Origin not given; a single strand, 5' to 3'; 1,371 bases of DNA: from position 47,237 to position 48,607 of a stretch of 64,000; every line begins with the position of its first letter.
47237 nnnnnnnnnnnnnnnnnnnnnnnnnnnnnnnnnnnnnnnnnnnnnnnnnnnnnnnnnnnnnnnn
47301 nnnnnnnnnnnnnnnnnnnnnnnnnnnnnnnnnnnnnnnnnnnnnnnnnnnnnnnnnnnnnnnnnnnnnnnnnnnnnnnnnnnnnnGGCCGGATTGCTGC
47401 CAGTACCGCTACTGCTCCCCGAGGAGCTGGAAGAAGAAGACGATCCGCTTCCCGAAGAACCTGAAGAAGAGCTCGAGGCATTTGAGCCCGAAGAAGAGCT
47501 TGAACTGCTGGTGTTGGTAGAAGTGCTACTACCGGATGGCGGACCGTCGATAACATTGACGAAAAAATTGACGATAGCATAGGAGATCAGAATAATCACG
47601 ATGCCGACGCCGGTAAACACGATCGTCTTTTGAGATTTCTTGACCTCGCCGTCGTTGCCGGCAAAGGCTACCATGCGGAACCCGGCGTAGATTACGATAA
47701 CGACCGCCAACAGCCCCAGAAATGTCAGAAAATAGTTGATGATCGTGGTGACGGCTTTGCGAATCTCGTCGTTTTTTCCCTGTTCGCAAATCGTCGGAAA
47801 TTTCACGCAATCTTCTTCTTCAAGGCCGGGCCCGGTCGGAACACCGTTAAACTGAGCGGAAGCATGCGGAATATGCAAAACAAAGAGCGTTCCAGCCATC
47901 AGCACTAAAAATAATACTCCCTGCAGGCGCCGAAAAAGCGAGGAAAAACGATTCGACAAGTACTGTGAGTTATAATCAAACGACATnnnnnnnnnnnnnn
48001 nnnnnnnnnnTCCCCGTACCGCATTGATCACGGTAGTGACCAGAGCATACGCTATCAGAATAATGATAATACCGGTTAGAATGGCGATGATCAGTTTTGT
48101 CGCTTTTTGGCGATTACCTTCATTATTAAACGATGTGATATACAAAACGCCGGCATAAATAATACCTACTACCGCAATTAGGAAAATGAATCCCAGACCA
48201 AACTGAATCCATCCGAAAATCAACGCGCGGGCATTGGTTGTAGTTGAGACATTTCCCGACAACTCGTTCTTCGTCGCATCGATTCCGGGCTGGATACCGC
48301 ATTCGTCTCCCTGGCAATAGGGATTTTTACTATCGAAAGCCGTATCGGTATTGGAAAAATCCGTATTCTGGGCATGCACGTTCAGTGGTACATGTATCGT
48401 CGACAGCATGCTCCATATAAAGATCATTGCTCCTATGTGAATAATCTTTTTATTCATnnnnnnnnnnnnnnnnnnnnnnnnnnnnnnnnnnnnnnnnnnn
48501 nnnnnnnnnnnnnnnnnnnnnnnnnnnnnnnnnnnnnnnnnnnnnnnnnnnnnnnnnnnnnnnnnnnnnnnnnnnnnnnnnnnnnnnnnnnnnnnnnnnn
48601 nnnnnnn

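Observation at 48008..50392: Seven VirB2/TrbC-like pilin hairpin modules in three adjacent genes, six of them covalently fused as two 3x arrays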

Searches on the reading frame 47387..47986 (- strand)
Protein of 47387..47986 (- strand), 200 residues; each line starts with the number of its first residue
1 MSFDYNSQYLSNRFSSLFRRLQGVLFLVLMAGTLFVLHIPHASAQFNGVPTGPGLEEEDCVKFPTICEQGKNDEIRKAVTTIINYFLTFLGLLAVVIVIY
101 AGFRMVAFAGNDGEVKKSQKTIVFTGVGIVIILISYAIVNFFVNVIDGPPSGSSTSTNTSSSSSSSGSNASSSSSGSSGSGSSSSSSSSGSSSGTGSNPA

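Call 3: search_protein_families(library=pfam, proteins=[window:47387-47986:-], max_evalue=1)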
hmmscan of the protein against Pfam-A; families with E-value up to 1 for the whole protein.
window:47387-47986:- (200 aa): 11 families
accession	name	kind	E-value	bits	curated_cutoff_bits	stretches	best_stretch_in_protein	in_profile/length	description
PF18895.5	T4SS_pilin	-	9.1e-06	26.1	26.6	1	79-142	5-71/71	Type IV secretion system pilin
PF04956.18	TrbC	-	0.00085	19.9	27.9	1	69-142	31-98/98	TrbC/VIRB2 pilin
PF04893.22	Yip1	-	0.0011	19.3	28.6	1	31-143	32-122/173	Yip1 domain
PF00324.27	AA_permease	-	0.0016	17.7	24.6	1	68-178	163-279/470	Amino acid permease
PF25231.1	DUF7847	-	0.0023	17.7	28.7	1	31-144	44-155/252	Domain of unknown function (DUF7847)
PF11688.13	DUF3285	-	0.003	17.9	25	1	75-99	15-39/44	Protein of unknown function (DUF3285)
PF04515.18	Choline_transpo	-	0.0033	17.1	26.9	1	74-147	242-311/326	Plasma-membrane choline transporter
PF13074.11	DUF3938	-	0.014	16.4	25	1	97-143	18-61/98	Protein of unknown function (DUF3938)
PF05642.16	Sporozoite_P67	-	0.014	14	28.9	1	116-194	257-313/727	Sporozoite P67 surface antigen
PF13803.12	DUF4184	-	0.051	13.8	25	1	78-138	147-201/229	Domain of unknown function (DUF4184)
PF06933.16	SSP160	-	0.57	8.8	25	1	81-195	31-151/758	Special lobe-specific silk protein SSP160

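Call 4: search_protein_families(library=ncbifam, proteins=[window:47387-47986:-], max_evalue=1)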
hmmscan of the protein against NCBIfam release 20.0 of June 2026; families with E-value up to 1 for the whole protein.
window:47387-47986:- (200 aa): 7 families
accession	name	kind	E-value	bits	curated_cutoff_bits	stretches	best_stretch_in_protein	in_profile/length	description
NF045849.1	ICE_MMCAP2_0565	equivalog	1e-09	38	40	1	73-145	7-79/80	Mbov_0395 family pilin-like conjugal transfer protein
NF042931.1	SAG1386_EF1546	equivalog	0.008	16.3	80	1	116-193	23-106/158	SAG1386/EF1546 family surface-associated protein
NF040944.1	MYPE2350_fam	equivalog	0.02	15.4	50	1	74-145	3-76/128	MYPE2350 family membrane protein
NF005247.0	PRK06758.1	equivalog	0.082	13.1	233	1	97-143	43-85/128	hypothetical protein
NF004285.1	PRK05696.1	equivalog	0.14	12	179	1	113-162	12-61/171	flagellar basal body-associated protein FliL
NF046000.1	MAG1210_fam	subfamily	0.31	9.6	275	1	73-143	55-117/550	MAG1210 family protein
NF006362.0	PRK08581.1-4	equivalog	0.74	8.7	620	1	151-193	92-152/541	amidase domain-containing protein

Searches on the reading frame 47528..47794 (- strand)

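Call 12: search_protein_families(library=pfam, proteins=[window:47528-47794:-], max_evalue=1)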
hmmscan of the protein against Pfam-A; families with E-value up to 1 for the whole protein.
seq(89 aa): 17 families
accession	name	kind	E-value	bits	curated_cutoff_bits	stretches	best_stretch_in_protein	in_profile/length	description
PF18895.5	T4SS_pilin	-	3.3e-06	27.5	26.6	1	14-78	8-71/71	Type IV secretion system pilin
PF04956.18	TrbC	-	0.00014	22.5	27.9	1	5-78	31-98/98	TrbC/VIRB2 pilin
PF11688.13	DUF3285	-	0.0003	21.1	25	1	11-35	15-39/44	Protein of unknown function (DUF3285)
PF04515.18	Choline_transpo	-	0.00058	19.6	26.9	1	10-83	242-311/326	Plasma-membrane choline transporter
PF04893.22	Yip1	-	0.0022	18.3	28.6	1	15-78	60-121/173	Yip1 domain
PF00324.27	AA_permease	-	0.0033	16.6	24.6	1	11-80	175-248/470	Amino acid permease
PF13074.11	DUF3938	-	0.0039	18.1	25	1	31-79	16-61/98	Protein of unknown function (DUF3938)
PF13803.12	DUF4184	-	0.013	15.8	25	1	15-74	148-201/229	Domain of unknown function (DUF4184)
PF25231.1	DUF7847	-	0.014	15.1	28.7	1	15-80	85-155/252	Domain of unknown function (DUF7847)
PF00746.26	Gram_pos_anchor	-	0.03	14.7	20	0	20-39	17-36/43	LPXTG cell wall anchor motif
PF20990.2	DUF2207_C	-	0.041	14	33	1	12-78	131-184/247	Predicted membrane protein (DUF2207) C-terminal domain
PF19506.4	DUF6040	-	0.16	11.9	23.4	1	9-82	129-198/233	Family of unknown function (DUF6040)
PF13236.11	CLU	-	0.22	11.7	24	1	25-58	111-144/225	Clustered mitochondria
PF02656.20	DUF202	-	0.36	11.8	23.4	1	19-79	11-64/68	Domain of unknown function (DUF202)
PF00335.26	Tetraspanin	-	0.63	10.1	32.1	1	13-72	2-62/225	Tetraspanin family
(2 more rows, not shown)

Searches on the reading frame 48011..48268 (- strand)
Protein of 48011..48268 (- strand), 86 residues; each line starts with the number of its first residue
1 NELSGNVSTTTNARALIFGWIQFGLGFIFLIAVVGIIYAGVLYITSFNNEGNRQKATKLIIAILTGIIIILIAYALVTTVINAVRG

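Call 12: search_protein_families(library=pfam, proteins=[window:48011-48268:-], max_evalue=1)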
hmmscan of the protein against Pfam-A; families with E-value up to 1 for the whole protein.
seq(86 aa): 17 families
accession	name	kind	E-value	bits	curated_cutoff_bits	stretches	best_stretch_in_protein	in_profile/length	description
PF18895.5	T4SS_pilin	-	4.5e-05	23.9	26.6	1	7-79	5-70/71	Type IV secretion system pilin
PF12725.13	DUF3810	-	0.0043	16.9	28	1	11-78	10-76/311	Protein of unknown function (DUF3810)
PF07331.16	TctB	-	0.0058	17.2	29.1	1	14-78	68-129/137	Tripartite tricarboxylate transporter TctB family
PF06146.17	PsiE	-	0.0089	16.6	23.9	1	23-85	5-66/122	Phosphate-starvation-inducible E family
PF13796.11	Sensor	-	0.024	15.1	28.2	1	10-80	85-150/162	Putative sensor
PF11283.13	DUF3084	-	0.045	14.2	25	1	53-85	37-69/77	Protein of unknown function (DUF3084)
PF06570.16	DUF1129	-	0.079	13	29.1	1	24-82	113-173/207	Protein of unknown function (DUF1129)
PF04956.18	TrbC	-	0.094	13.4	27.9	1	17-79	41-97/98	TrbC/VIRB2 pilin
PF23605.1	FKS1_dom2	-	0.14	12.5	27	1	27-74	94-141/174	1,3-beta-glucan synthase component FKS1, second domain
PF17555.7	TssN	-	0.15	11.9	30.3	1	27-85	60-118/274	Type VI secretion system, TssN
PF11190.13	DUF2976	-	0.16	12.4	28.2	1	29-81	32-85/87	Protein of unknown function (DUF2976)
PF04746.17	DUF575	-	0.24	12.1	25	1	21-51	13-43/101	Protein of unknown function (DUF575)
PF01529.25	DHHC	-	0.32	11.5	28.7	1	27-84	60-121/133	DHHC palmitoyltransferase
PF24003.1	DUF7319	-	0.35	10.7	27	1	22-83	115-171/205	Domain of unknown function (DUF7319)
PF04547.17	Anoctamin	-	0.5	9.6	28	1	25-73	20-177/460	Calcium-activated chloride channel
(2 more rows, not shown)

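Call 60: predict_structure(alignment_id=A5)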
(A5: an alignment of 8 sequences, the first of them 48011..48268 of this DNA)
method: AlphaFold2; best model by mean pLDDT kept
length: 86 residues; sequences in the alignment: 8
mean_pLDDT: 80.1   pTM: 0.54
mean pLDDT of the five models: 80.1, 80.0, 78.4, 77.9, 77.9
residues with pLDDT >= 90: 16; 70-90: 55; 50-70: 12; < 50: 3
segments of 3 or more residues with pLDDT < 50: 1-3
pLDDT, mean of each block of 10 residues (from residue 1): 51 75 86 90 83 87 91 86 67
secondary structure, 60 per line:
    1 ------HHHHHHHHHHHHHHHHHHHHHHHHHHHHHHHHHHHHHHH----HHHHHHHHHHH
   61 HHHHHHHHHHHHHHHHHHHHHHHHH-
elements in order: H7-45 H50-85

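Call 64: fold_search(model_id=the predicted structure, library=pdb)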
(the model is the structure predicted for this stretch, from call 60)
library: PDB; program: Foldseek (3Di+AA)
matches with E <= 10: 168; with E <= 0.001: 0
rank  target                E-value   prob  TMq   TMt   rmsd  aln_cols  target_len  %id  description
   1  6cnn_A                1.5e+00  0.69  0.65  0.19   4.3        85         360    5  Cryo-EM structure of the human SK4/calmodulin channel complex in the Ca2+ bound state I (released 2018-05-02)
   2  6csv_B                1.6e+00  0.44  0.52  0.52   4.2        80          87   10  The structure of the Cep63-Cep152 heterotetrameric complex (released 2019-03-27)
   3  4nkg_B                1.8e+00  0.82  0.52  0.66   1.7        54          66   20  Crystal structure of SspH1 LRR domain in complex PKN1 HR1b domain (released 2013-12-11)
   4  4igg_A                1.8e+00  0.51  0.53  0.07   2.5        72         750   14  Full-length human alpha-catenin crystal structure (released 2012-12-26)
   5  9vub_A                2.0e+00  0.60  0.67  0.17   6.4        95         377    7  channel C complex with 3 (released 2026-03-11)
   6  3cu8_A                2.1e+00  0.51  0.48  0.21   2.9        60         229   15  Impaired binding of 14-3-3 to Raf1 is linked to Noonan and LEOPARD syndrome (released 2009-05-05)
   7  9sv3_D                2.1e+00  0.51  0.48  0.20   2.6        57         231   16  Local refinement of EloB/EloC/VHL/CV2a/14-3-3zeta/ERa from pose 1 (released 2025-12-03)
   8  9vub_C                2.1e+00  0.47  0.62  0.16   6.4        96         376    8  channel C complex with 3 (released 2026-03-11)
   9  6csv_D                2.1e+00  0.44  0.55  0.55   4.0        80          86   12  The structure of the Cep63-Cep152 heterotetrameric complex (released 2019-03-27)
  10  6csv_C                2.1e+00  0.35  0.52  0.51   4.2        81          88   10  The structure of the Cep63-Cep152 heterotetrameric complex (released 2019-03-27)
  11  8vc9_D                2.3e+00  0.51  0.53  0.14   4.3        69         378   10  Hybrid response regulator LvrB from Leptospira / phosphorylated REC form (released 2024-12-18)
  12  8vc9_F                2.3e+00  0.47  0.52  0.14   4.7        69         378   10  Hybrid response regulator LvrB from Leptospira / phosphorylated REC form (released 2024-12-18)
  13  8vc9_B                2.3e+00  0.41  0.46  0.13   4.2        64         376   11  Hybrid response regulator LvrB from Leptospira / phosphorylated REC form (released 2024-12-18)
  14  9n6v_NC               2.3e+00  0.21  0.44  0.17  16.2        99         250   13  SSU processome maturation and disassembly, State A (released 2025-11-05)
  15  1dov                  2.4e+00  0.30  0.42  0.22   2.5        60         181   17  CRYSTAL STRUCTURE OF THE ALPHA-CATENIN DIMERIZATION DOMAIN (released 2000-07-12)
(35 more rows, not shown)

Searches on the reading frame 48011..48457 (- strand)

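Call 3: search_protein_families(library=pfam, proteins=[window:48011-48457:-], max_evalue=1)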
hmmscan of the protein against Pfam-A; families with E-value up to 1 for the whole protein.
window:48011-48457:- (149 aa): 10 families
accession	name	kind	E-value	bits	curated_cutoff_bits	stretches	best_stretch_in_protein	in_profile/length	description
PF18895.5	T4SS_pilin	-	0.00018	21.9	26.6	1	71-142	6-70/71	Type IV secretion system pilin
PF04956.18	TrbC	-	0.0083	16.8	27.9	1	80-142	41-97/98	TrbC/VIRB2 pilin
PF12725.13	DUF3810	-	0.018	14.8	28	1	75-141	11-76/311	Protein of unknown function (DUF3810)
PF07331.16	TctB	-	0.023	15.3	29.1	1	74-141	65-129/137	Tripartite tricarboxylate transporter TctB family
PF04547.17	Anoctamin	-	0.041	13.2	28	1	80-136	120-177/460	Calcium-activated chloride channel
PF11283.13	DUF3084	-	0.044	14.2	25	1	116-148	37-69/77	Protein of unknown function (DUF3084)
PF06146.17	PsiE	-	0.048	14.3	23.9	1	86-148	5-66/122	Phosphate-starvation-inducible E family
PF13796.11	Sensor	-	0.063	13.7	28.2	1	71-143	83-150/162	Putative sensor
PF16988.10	Vps36-NZF-N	-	0.09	12.6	27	1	33-73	21-59/65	Vacuolar protein sorting 36 NZF-N zinc-finger domain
PF20990.2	DUF2207_C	-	0.95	9.5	33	1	70-139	127-183/247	Predicted membrane protein (DUF2207) C-terminal domain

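Call 4: search_protein_families(library=ncbifam, proteins=[window:48011-48457:-], max_evalue=1)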
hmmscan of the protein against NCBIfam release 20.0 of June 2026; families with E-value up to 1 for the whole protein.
window:48011-48457:- (149 aa): 6 families
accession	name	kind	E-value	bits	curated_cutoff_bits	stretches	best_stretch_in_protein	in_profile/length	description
NF045849.1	ICE_MMCAP2_0565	equivalog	7.8e-07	28.7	40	1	76-146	9-79/80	Mbov_0395 family pilin-like conjugal transfer protein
NF045987.1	SPE_1075_fam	subfamily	0.0089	15.2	125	1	12-144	29-139/268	SPE_1075/MLC_0560 family membrane protein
NF045610.1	acin_4_helix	equivalog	0.016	15.2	50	1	90-143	37-92/131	putative four-helix membrane protein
NF045994.1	MAG4530_fam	subfamily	0.28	10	50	1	75-145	18-86/441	MAG4530 family protein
NF041742.1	WGxxGxxG_fam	subfamily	0.33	11.6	35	1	1-83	1-54/69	WGxxGxxG family protein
NF046000.1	MAG1210_fam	subfamily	0.46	9.1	275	1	90-143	67-119/550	MAG1210 family protein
